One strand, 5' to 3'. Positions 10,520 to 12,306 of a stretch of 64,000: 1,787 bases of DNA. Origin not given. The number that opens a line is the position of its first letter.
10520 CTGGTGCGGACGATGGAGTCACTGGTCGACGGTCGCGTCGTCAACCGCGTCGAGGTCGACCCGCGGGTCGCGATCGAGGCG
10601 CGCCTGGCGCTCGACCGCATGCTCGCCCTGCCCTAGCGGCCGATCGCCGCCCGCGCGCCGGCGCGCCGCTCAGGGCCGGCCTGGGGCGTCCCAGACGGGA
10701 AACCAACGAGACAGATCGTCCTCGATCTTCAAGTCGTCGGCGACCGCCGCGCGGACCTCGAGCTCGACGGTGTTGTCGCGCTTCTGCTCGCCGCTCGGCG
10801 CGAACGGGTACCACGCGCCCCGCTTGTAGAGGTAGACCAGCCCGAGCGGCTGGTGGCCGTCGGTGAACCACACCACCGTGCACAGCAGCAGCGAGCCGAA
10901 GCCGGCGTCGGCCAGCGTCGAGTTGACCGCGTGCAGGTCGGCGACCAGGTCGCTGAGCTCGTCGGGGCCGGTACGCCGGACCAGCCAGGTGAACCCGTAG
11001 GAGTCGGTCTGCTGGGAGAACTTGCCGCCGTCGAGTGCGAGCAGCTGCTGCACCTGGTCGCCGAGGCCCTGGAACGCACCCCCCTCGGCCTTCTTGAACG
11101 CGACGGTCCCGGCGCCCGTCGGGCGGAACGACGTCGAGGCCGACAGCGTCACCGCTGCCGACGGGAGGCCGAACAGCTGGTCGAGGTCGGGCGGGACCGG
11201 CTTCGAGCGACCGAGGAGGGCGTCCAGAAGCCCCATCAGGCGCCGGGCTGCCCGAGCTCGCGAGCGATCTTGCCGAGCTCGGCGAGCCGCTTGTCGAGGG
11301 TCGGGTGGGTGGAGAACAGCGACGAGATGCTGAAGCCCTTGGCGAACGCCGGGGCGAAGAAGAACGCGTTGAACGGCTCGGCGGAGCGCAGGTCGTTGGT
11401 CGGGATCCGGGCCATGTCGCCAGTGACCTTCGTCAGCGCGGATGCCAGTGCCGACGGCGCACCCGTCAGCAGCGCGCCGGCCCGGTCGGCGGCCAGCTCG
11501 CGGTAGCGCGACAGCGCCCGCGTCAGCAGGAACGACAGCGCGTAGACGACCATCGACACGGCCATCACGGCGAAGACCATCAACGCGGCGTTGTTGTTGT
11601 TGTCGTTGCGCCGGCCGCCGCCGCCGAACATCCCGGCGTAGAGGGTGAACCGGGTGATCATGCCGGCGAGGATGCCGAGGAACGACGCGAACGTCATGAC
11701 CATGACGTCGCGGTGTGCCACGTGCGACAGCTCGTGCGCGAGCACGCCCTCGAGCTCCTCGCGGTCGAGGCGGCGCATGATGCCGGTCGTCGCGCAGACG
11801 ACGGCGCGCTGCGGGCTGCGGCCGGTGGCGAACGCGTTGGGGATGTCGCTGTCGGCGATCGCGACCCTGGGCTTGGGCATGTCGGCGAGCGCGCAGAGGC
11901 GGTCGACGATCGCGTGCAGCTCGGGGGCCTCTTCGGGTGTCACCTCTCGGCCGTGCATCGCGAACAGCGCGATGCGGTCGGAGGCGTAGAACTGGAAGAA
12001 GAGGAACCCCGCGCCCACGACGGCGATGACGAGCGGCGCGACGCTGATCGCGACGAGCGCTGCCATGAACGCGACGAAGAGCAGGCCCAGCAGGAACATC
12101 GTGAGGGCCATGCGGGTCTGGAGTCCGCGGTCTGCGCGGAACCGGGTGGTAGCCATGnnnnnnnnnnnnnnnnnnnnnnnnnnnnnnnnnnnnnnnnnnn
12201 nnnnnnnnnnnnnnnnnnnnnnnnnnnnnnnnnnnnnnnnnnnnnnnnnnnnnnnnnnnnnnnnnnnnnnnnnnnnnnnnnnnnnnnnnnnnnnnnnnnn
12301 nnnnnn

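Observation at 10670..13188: Four-gene translationally coupled pspA / 92-aa acidic protein / htpX / 188-aa protein operon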

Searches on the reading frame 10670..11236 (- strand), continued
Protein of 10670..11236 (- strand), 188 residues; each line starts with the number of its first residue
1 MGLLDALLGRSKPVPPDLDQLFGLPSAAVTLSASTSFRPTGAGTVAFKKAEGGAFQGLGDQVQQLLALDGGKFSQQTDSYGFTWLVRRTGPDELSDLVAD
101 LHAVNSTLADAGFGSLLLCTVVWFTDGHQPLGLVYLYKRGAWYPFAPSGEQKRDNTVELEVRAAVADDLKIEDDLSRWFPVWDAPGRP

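Call 58: search_protein_families(library=pfam, proteins=[P0289, P0296, P0381, P0372, P0323, P0258, P0308, P0374, P0373, P0273], max_evalue=0.001)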
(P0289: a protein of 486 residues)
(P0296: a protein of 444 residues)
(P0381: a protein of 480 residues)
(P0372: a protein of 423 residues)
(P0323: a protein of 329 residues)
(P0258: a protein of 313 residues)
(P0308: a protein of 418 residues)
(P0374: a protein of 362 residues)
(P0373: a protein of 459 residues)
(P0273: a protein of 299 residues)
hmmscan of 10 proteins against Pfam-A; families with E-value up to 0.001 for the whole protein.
P0289 (486 aa): 1 family
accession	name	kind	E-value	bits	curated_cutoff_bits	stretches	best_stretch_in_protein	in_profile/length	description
PF22742.2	PspAB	-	1.1e-50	172.6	27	1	308-484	13-188/189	PspA associated protein B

P0296 (444 aa): 10 families
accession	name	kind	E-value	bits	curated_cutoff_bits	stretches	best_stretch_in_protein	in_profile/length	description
PF22742.2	PspAB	-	2.1e-49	168.4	27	1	264-440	13-188/189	PspA associated protein B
PF13374.12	TPR_10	-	2.5e-24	84.9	27.5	2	3-36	8-42/42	Tetratricopeptide repeat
PF13424.12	TPR_12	-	4.9e-16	59.1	30.1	2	41-121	1-77/77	Tetratricopeptide repeat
PF07719.23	TPR_2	-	1.3e-15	56.6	27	0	45-72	3-30/34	Tetratricopeptide repeat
PF13181.12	TPR_8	-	1.4e-13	50.2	25.7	0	49-75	7-33/34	Tetratricopeptide repeat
PF12862.13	ANAPC5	-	1.3e-10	41.6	23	0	43-79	38-74/91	Anaphase-promoting complex subunit 5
PF07721.20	TPR_4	-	3.5e-10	39.9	27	0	97-114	9-26/26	Tetratricopeptide repeat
PF00515.34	TPR_1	-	5e-10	39.2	27.8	0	228-253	2-27/34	Tetratricopeptide repeat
PF13428.12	TPR_14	-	4.6e-08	33.4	23.5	0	228-258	2-32/44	Tetratricopeptide repeat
PF10963.14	Phage_TAC_10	-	0.0006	20.4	25.7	0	59-93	47-81/82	Phage tail assembly chaperone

P0381 (480 aa): 2 families
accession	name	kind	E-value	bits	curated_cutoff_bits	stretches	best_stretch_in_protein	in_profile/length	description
PF02861.25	Clp_N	-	2.9e-45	152.7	20.7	4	248-295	1-48/53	Clp amino terminal domain, pathogenicity island component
PF22742.2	PspAB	-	3.3e-37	128.6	27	1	325-478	34-188/189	PspA associated protein B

P0372 (423 aa): 1 family
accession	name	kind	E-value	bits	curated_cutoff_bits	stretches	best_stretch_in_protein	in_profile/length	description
PF22742.2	PspAB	-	1.3e-34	120.1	27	1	246-421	20-188/189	PspA associated protein B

P0323 (329 aa): 2 families
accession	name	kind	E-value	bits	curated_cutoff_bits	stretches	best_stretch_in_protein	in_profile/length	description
PF22742.2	PspAB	-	2e-44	152.2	27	1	149-325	14-189/189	PspA associated protein B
PF02861.25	Clp_N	-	2.3e-29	101.7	20.7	2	16-68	1-53/53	Clp amino terminal domain, pathogenicity island component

P0258 (313 aa): 2 families
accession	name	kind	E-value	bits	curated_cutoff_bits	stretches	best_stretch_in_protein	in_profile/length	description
PF22742.2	PspAB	-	5.7e-52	176.7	27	1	167-313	2-149/189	PspA associated protein B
PF01435.24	Peptidase_M48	-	8e-17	62.1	20.3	1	1-155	71-185/186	Peptidase family M48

P0308 (418 aa): 1 family
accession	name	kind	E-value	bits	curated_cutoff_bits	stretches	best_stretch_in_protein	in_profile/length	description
PF22742.2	PspAB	-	3.6e-39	135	27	1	296-417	1-130/189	PspA associated protein B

P0374 (362 aa): 2 families
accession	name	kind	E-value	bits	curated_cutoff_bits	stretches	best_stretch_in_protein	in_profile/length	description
PF22742.2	PspAB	-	3.5e-36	125.3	27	1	234-359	72-188/189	PspA associated protein B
PF01435.24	Peptidase_M48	-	1.7e-11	44.8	20.3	1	2-125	69-166/186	Peptidase family M48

P0373 (459 aa): 1 family
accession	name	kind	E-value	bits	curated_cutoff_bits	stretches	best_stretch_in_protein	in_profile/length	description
PF22742.2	PspAB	-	2e-32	113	27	2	148-218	100-169/189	PspA associated protein B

P0273 (299 aa): 1 family
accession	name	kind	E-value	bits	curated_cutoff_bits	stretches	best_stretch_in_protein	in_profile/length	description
PF22742.2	PspAB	-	1.4e-55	188.5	27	2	180-298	76-189/189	PspA associated protein B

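Call 60: find_encoding_contigs(protein=P0381, flank=5000, max_places=3)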
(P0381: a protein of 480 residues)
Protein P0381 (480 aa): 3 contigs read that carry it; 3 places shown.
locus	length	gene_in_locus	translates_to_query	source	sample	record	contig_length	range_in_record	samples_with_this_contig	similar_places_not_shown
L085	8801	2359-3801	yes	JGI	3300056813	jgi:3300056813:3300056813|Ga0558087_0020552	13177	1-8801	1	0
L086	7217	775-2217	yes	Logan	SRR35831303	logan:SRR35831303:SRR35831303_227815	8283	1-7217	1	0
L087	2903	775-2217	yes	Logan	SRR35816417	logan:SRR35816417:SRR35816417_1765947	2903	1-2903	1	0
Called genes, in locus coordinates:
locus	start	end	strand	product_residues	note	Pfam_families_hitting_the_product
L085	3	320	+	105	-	?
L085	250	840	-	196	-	-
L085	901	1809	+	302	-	PF21790:OGG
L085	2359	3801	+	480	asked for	PF02861:Clp_N, PF22742:PspAB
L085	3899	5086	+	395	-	PF00595:PDZ (weak), PF13180:PDZ_2, PF17820:PDZ_6 (weak)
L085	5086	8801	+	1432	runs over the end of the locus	PF13191:AAA_16 (weak), PF25199:nSTAND_NTPase5, PF13374:TPR_10 (faint), PF13424:TPR_12 (faint)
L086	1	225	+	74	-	?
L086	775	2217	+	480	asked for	PF02861:Clp_N, PF22742:PspAB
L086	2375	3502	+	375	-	PF00595:PDZ (weak), PF13180:PDZ_2, PF17820:PDZ_6 (weak)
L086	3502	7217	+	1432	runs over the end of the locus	PF13191:AAA_16 (weak), PF25199:nSTAND_NTPase5, PF13374:TPR_10 (faint), PF13424:TPR_12 (faint)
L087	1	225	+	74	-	?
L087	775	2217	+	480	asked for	PF02861:Clp_N, PF22742:PspAB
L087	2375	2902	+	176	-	?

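Call 62: find_encoding_contigs(protein=P0289, flank=5000, max_places=3)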
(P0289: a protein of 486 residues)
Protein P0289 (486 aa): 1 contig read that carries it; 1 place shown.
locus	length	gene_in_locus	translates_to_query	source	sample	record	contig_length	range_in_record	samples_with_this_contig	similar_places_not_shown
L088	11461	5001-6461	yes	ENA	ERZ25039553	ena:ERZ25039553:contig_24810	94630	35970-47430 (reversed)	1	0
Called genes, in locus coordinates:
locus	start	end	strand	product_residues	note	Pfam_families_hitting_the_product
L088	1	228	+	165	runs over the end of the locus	PF13302:Acetyltransf_3 (weak), PF00583:Acetyltransf_1, PF13673:Acetyltransf_10 (weak), PF13508:Acetyltransf_7 (weak)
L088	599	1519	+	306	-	PF22945:LEM-3_GIY-YIG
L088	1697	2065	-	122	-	PF10935:DUF2637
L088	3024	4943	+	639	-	PF13676:TIR_2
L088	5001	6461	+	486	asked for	PF22742:PspAB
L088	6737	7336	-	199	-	PF10935:DUF2637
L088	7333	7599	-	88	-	-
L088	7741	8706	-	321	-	PF00126:HTH_1, PF03466:LysR_substrate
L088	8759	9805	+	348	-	PF04199:Cyclase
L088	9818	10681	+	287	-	PF01266:DAO (faint), PF01494:FAD_binding_3, PF07992:Pyr_redox_2 (faint)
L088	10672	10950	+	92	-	PF01494:FAD_binding_3 (weak)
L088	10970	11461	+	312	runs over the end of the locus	PF00903:Glyoxalase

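Call 63: find_encoding_contigs(protein=P0323, flank=5000, max_places=3)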
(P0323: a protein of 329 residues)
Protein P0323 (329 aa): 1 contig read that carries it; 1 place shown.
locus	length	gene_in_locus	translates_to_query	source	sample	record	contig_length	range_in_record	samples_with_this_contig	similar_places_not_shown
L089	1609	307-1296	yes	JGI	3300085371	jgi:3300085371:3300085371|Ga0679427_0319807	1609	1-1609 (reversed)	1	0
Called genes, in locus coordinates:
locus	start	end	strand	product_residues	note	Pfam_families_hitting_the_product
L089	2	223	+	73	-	?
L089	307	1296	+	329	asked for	PF02861:Clp_N, PF22742:PspAB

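Call 64: find_homologous_proteins(query=P0289, max_evalue=1e-10)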
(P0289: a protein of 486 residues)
Query P0289 (486 aa): 4 proteins with E <= 1e-10 among 8000 candidates.
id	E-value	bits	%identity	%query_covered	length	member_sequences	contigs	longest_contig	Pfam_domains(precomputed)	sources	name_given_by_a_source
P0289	0.0e+0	1084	100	100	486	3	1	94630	PF22742.3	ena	-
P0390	4.4e-131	456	52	100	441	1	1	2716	PF22742.3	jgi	jgi:phage shock protein A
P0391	3.1e-64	236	51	55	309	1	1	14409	PF04012.18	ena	-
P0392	1.3e-26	112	42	29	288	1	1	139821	PF22742.3,PF01435.25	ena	-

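Call 65: search_protein_families(library=pfam, proteins=[P0390, P0392, P0391], max_evalue=0.01)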
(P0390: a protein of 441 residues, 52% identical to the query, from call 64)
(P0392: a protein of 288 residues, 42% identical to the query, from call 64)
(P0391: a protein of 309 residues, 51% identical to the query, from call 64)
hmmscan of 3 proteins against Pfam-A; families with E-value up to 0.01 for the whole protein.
P0390 (441 aa): 2 families
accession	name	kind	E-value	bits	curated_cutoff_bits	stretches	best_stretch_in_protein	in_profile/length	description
PF22742.2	PspAB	-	5.3e-51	173.6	27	1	263-439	13-188/189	PspA associated protein B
PF25289.1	DUF7877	-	0.001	19.9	27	0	105-160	47-101/115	Domain of unknown function (DUF7877)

P0392 (288 aa): 2 families
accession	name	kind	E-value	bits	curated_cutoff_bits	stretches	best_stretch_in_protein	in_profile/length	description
PF22742.2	PspAB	-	6.3e-58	196.2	27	1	115-273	2-156/189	PspA associated protein B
PF01435.24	Peptidase_M48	-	4.6e-10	40.1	20.3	1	6-102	123-184/186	Peptidase family M48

P0391 (309 aa): 1 family
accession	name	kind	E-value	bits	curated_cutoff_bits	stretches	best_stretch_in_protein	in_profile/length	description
PF04012.17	PspA_IM30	-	1.6e-05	25.1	33.9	1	3-197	2-181/220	PspA/IM30 family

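Call 66: find_encoding_contigs(protein=P0392, flank=4000, max_places=2)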
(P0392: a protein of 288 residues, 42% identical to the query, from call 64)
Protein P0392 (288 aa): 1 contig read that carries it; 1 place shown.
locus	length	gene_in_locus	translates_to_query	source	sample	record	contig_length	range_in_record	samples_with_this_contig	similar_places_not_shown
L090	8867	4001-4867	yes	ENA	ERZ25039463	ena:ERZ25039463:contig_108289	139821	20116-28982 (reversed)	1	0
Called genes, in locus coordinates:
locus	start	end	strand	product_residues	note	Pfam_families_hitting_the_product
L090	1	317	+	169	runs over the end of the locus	PF13581:HATPase_c_2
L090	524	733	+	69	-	-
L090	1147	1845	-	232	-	PF11241:DUF3043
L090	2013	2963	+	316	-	PF04012:PspA_IM30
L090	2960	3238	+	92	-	PF22743:PspAA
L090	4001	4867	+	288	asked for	PF01435:Peptidase_M48, PF22742:PspAB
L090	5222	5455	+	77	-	PF01521:Fe-S_biosyn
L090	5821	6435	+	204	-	PF00294:PfkB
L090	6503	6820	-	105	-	-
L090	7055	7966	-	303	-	-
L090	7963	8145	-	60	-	-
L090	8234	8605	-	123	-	-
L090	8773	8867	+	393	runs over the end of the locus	PF09678:Caa3_CtaG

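Call 67: find_encoding_contigs(protein=P0390, flank=4000, max_places=2)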
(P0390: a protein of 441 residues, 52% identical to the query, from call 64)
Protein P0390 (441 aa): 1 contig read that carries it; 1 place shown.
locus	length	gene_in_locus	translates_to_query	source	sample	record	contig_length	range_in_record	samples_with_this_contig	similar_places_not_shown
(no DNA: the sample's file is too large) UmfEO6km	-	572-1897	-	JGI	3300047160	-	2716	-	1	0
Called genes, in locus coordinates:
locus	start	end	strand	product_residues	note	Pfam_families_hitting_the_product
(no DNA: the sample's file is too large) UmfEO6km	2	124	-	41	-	?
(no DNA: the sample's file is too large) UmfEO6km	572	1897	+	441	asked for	PF22742:PspAB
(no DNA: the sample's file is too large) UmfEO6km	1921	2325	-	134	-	-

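Call 69: find_encoding_contigs(protein=P0296, flank=6000, max_places=3)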
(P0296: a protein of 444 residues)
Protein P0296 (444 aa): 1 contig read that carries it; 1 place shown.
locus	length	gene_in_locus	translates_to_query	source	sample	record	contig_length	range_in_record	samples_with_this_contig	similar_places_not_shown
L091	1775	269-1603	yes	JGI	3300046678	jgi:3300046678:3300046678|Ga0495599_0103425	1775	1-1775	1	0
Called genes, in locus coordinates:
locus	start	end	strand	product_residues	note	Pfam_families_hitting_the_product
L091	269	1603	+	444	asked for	PF00515:TPR_1 (faint), PF07719:TPR_2 (faint), PF07721:TPR_4 (faint), PF12862:ANAPC5 (faint), PF13181:TPR_8 (faint), PF13374:TPR_10 (faint), PF13424:TPR_12 (weak), PF22742:PspAB, +1 more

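Call 70: find_encoding_contigs(protein=P0372, flank=6000, max_places=3)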
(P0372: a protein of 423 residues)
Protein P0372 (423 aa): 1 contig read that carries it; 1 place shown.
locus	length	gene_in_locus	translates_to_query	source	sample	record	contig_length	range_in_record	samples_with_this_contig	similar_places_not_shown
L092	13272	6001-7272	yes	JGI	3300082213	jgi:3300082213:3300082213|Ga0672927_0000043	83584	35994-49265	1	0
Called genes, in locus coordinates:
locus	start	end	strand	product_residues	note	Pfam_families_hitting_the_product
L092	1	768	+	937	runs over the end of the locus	-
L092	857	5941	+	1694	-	PF02861:Clp_N (faint), PF13180:PDZ_2, PF17820:PDZ_6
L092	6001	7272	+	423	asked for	PF22742:PspAB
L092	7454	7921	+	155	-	PF18970:DUF5709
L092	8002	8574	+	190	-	PF11716:MDMPI_N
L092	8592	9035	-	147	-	PF12802:MarR_2, PF01047:MarR, PF13463:HTH_27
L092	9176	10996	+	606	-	PF00664:ABC_membrane, PF00005:ABC_tran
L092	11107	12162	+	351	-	PF13480:Acetyltransf_6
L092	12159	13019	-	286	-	PF08007:JmjC_2 (weak)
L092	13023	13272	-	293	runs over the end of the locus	PF00535:Glycos_transf_2, PF13641:Glyco_tranf_2_3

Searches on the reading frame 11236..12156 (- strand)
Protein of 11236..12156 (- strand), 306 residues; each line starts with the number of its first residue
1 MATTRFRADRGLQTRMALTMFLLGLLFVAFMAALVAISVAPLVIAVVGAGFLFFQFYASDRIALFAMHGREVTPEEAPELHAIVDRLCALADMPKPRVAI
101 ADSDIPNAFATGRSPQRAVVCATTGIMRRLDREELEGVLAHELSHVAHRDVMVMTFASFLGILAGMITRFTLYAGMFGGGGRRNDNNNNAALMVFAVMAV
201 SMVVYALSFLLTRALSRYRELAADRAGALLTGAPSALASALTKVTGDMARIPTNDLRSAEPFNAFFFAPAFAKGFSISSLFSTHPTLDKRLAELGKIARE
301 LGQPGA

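Call 3: search_protein_families(library=pfam, proteins=[window:11236-12156:-], max_evalue=0.01)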
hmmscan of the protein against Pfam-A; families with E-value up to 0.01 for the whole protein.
window:11236-12156:- (306 aa): 2 families
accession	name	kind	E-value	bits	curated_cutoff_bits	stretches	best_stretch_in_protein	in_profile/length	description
PF01435.24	Peptidase_M48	-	3.8e-35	121.9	20.3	1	75-296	2-184/186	Peptidase family M48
PF05569.17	Peptidase_M56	-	6.1e-06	26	31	1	103-163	163-221/296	BlaR1 peptidase M56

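Call 4: search_protein_families(library=ncbifam, proteins=[window:11236-12156:-], max_evalue=0.01)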
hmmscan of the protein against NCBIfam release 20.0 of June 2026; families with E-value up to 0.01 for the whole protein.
window:11236-12156:- (306 aa): 9 families
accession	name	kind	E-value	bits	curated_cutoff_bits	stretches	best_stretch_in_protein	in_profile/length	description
NF002669.0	PRK02391.1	equivalog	4e-140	466.1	341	1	3-303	2-297/298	zinc metalloprotease HtpX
NF002839.0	PRK03072.1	equivalog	1.3e-66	224.7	412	1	19-300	12-287/291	zinc metalloprotease HtpX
NF002363.0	PRK01345.1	equivalog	8.5e-63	212.3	422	1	18-302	5-283/318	zinc metalloprotease HtpX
NF002826.0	PRK03001.1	equivalog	1.1e-59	201.9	369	1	18-300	9-281/285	zinc metalloprotease HtpX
NF003425.0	PRK04897.1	equivalog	9.1e-58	195.8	355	1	15-295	14-296/298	zinc metalloprotease HtpX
NF002775.0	PRK02870.1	equivalog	1.9e-42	145.7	285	1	33-296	62-335/338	zinc metalloprotease HtpX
NF003965.0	PRK05457.1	equivalog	6.4e-35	120.9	245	1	42-295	38-282/285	protease HtpX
NF002322.0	PRK01265.1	equivalog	1.5e-28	100.3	275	1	17-249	16-252/325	zinc metalloprotease HtpX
NF052399.1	M48_lipo_LoiP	exception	0.003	17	365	0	119-148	106-135/247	metalloprotease LoiP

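Call 47: search_protein_families(library=padloc, proteins=[window:11236-12156:-], max_evalue=0.001)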
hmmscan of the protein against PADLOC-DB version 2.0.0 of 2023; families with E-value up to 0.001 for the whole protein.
window:11236-12156:- (306 aa): 0 families
